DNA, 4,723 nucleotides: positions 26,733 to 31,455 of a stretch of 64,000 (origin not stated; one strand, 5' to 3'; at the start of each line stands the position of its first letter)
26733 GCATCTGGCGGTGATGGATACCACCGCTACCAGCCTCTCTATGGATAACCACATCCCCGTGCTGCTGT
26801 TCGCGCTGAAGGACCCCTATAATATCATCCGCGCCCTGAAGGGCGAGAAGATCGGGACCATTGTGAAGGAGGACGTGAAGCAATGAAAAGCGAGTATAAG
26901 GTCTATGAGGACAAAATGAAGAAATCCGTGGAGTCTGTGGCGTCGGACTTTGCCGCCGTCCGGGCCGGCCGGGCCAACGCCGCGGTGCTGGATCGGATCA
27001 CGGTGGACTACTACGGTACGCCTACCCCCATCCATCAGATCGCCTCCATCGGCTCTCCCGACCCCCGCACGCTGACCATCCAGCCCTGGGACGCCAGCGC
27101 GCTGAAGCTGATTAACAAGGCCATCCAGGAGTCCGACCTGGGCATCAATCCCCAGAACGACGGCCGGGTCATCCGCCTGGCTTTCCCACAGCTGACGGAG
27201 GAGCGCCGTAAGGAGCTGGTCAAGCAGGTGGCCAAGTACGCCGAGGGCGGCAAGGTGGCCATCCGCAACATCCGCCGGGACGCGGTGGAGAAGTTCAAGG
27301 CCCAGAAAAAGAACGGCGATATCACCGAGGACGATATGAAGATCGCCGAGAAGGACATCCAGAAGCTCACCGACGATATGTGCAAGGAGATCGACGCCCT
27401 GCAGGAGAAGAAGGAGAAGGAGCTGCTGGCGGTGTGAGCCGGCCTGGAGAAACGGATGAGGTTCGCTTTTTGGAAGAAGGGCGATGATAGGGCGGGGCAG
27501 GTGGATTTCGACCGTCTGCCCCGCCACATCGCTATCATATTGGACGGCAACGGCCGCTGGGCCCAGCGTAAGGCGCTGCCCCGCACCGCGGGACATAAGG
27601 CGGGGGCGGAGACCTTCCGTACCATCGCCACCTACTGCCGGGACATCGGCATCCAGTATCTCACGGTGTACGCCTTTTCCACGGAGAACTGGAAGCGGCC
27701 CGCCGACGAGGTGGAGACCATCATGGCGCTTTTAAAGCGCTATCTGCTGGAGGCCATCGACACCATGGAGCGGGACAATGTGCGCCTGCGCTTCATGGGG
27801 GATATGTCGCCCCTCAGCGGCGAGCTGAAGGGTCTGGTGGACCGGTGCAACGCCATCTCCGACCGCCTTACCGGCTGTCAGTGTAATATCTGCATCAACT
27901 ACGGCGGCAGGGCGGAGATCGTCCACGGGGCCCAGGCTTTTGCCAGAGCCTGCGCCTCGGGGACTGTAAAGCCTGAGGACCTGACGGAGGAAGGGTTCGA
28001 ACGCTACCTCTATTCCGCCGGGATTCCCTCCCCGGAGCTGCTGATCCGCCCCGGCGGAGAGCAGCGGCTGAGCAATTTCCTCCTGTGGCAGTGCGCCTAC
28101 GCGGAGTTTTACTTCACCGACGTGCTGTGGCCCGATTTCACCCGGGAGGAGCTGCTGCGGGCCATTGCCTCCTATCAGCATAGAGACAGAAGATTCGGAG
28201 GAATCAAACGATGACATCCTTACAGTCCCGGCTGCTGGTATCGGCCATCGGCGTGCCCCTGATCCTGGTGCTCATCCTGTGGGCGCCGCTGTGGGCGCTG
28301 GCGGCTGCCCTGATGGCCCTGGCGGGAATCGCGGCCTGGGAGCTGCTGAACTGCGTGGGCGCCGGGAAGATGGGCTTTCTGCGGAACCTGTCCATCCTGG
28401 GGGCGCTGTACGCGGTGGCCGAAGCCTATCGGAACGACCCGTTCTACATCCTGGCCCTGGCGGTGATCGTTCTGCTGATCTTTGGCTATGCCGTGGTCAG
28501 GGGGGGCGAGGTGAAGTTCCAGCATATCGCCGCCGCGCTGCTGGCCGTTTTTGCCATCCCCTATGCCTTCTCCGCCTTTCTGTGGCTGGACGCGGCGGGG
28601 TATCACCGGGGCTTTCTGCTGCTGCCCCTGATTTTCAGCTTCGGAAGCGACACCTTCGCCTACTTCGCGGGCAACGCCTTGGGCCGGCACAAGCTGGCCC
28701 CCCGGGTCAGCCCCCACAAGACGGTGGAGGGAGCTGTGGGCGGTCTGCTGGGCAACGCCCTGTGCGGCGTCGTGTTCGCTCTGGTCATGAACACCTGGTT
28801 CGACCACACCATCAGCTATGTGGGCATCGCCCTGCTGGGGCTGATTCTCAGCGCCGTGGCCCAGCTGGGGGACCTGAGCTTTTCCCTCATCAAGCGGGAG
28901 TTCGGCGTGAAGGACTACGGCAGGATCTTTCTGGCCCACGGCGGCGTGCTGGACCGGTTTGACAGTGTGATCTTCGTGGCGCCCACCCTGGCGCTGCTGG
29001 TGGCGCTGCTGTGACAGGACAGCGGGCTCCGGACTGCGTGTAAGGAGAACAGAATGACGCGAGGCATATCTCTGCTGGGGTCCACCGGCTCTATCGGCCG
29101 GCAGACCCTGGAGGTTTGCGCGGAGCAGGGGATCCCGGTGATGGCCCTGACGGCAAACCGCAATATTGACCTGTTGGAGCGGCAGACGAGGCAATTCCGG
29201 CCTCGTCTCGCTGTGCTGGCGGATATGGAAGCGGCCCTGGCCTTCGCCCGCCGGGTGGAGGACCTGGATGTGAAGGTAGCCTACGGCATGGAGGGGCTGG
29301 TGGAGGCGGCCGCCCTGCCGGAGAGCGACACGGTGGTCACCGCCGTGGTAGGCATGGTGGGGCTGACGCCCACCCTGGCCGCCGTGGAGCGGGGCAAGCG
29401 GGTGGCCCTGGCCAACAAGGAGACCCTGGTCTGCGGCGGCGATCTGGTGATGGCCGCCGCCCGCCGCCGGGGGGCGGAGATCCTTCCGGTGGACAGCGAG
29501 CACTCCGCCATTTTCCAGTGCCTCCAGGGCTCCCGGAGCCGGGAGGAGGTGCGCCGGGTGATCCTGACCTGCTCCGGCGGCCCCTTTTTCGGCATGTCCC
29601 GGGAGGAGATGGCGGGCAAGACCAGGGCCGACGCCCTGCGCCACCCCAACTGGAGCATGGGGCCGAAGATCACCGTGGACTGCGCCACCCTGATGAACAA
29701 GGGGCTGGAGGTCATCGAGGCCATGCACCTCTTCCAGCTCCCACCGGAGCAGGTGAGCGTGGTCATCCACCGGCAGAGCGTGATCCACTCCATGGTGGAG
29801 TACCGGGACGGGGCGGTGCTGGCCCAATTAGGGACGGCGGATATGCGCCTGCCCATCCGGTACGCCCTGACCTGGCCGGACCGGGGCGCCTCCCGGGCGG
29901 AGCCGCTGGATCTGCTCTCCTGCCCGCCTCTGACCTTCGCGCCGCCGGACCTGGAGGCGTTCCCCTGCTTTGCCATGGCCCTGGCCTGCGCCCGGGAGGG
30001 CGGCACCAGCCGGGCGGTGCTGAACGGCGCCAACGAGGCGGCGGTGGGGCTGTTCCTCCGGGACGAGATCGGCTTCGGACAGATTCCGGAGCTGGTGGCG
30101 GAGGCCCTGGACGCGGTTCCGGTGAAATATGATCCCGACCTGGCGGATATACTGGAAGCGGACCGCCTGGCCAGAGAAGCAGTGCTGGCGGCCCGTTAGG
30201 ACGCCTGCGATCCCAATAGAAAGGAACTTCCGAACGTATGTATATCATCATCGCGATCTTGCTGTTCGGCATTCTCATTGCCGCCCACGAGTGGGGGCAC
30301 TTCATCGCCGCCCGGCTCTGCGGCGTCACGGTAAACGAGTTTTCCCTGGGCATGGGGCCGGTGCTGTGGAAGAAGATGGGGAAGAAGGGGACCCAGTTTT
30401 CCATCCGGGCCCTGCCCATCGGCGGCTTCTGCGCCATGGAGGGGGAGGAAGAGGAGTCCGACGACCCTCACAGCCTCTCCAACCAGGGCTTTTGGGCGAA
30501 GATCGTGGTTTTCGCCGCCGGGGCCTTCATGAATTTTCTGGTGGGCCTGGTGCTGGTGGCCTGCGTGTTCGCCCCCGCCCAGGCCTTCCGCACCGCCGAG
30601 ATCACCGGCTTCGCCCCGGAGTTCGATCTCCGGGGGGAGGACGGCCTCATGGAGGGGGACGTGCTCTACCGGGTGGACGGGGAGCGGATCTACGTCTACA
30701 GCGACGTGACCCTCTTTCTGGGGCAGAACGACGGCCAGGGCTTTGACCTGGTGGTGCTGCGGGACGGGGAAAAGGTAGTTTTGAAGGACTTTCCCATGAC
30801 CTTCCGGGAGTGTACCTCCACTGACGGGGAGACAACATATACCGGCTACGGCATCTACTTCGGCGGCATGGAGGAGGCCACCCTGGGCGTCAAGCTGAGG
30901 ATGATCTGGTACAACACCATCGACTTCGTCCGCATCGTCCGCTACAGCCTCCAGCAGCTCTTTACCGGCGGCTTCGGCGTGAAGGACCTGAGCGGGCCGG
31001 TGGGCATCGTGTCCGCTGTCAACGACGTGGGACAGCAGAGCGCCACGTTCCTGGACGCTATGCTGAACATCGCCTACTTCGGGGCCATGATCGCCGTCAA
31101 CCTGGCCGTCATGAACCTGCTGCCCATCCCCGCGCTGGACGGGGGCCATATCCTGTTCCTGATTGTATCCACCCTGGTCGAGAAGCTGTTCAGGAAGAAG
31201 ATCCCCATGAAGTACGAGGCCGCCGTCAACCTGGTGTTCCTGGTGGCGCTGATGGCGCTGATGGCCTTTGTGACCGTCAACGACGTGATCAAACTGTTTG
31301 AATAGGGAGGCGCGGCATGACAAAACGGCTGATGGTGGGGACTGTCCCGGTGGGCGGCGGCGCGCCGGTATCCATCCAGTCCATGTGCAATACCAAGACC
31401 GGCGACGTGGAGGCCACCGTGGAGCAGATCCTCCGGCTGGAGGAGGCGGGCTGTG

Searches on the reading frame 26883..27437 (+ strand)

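Call 92: search_protein_families(library=pfam, proteins=[window:26883-27437:+], max_evalue=0.00001)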
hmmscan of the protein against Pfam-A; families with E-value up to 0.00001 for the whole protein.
window:26883-27437:+ (184 aa): 1 family
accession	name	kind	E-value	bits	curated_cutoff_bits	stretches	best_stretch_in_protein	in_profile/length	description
PF01765.24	RRF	-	6.4e-69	231.4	29.7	1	21-182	3-164/164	Ribosome recycling factor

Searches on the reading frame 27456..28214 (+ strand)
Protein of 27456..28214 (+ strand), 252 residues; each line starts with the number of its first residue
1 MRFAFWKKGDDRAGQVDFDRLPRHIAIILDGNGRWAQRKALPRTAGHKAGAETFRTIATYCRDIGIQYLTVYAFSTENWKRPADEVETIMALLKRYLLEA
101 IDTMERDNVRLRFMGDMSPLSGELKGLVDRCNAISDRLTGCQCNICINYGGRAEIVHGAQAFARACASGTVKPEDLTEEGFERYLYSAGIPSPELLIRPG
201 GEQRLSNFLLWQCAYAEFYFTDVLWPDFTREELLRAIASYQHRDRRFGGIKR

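Call 92: search_protein_families(library=pfam, proteins=[window:27456-28214:+], max_evalue=0.00001)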
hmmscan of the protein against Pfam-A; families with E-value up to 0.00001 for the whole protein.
window:27456-28214:+ (252 aa): 1 family
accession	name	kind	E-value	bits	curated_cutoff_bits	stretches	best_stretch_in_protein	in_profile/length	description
PF01255.24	Prenyltransf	-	1.7e-81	273.4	27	1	28-248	1-219/219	Putative undecaprenyl diphosphate synthase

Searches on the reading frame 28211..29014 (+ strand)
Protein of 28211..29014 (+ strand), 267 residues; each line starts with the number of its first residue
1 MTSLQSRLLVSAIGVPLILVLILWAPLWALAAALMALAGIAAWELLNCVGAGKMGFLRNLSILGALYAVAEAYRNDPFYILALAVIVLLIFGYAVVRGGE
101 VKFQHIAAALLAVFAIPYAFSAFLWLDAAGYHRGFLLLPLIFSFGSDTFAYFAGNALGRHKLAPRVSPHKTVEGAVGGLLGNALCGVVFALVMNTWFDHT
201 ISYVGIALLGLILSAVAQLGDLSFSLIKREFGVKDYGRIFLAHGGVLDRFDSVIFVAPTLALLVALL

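Call 92: search_protein_families(library=pfam, proteins=[window:28211-29014:+], max_evalue=0.00001)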
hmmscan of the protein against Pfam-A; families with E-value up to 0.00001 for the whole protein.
window:28211-29014:+ (267 aa): 1 family
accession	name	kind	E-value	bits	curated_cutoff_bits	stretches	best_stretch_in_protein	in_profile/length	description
PF01148.25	CTP_transf_1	-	3.2e-52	178.4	24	1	7-266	3-263/264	Cytidylyltransferase family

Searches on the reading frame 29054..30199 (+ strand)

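Call 92: search_protein_families(library=pfam, proteins=[window:29054-30199:+], max_evalue=0.00001)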
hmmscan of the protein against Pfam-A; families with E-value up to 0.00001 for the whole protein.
window:29054-30199:+ (381 aa): 3 families
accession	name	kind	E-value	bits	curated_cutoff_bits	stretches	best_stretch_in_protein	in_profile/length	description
PF02670.22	DXP_reductoisom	-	1.8e-40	139.1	21.7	1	5-129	1-129/129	1-deoxy-D-xylulose 5-phosphate reductoisomerase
PF08436.17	DXP_redisom_C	-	5.6e-38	129.4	26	1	143-227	1-84/84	1-deoxy-D-xylulose 5-phosphate reductoisomerase C-terminal domain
PF13288.12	DXPR_C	-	6.3e-37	126.8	27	1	259-375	1-114/115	DXP reductoisomerase C-terminal domain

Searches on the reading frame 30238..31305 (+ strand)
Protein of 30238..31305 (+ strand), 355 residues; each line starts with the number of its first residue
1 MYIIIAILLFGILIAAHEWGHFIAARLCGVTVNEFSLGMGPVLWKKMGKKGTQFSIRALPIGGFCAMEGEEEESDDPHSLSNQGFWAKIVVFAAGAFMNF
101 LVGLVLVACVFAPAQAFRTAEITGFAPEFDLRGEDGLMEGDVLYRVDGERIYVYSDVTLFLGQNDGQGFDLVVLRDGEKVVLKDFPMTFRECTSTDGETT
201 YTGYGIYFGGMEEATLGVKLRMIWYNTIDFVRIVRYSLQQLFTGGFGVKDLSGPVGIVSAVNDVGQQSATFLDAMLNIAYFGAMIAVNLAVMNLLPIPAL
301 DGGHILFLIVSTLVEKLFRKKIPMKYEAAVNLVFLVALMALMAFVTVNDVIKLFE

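Call 92: search_protein_families(library=pfam, proteins=[window:30238-31305:+], max_evalue=0.00001)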
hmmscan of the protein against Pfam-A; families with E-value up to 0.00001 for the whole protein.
window:30238-31305:+ (355 aa): 1 family
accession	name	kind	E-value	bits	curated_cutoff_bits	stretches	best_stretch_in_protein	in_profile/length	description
PF02163.28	Peptidase_M50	-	9.7e-56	189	27.2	1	6-341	2-221/221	Peptidase family M50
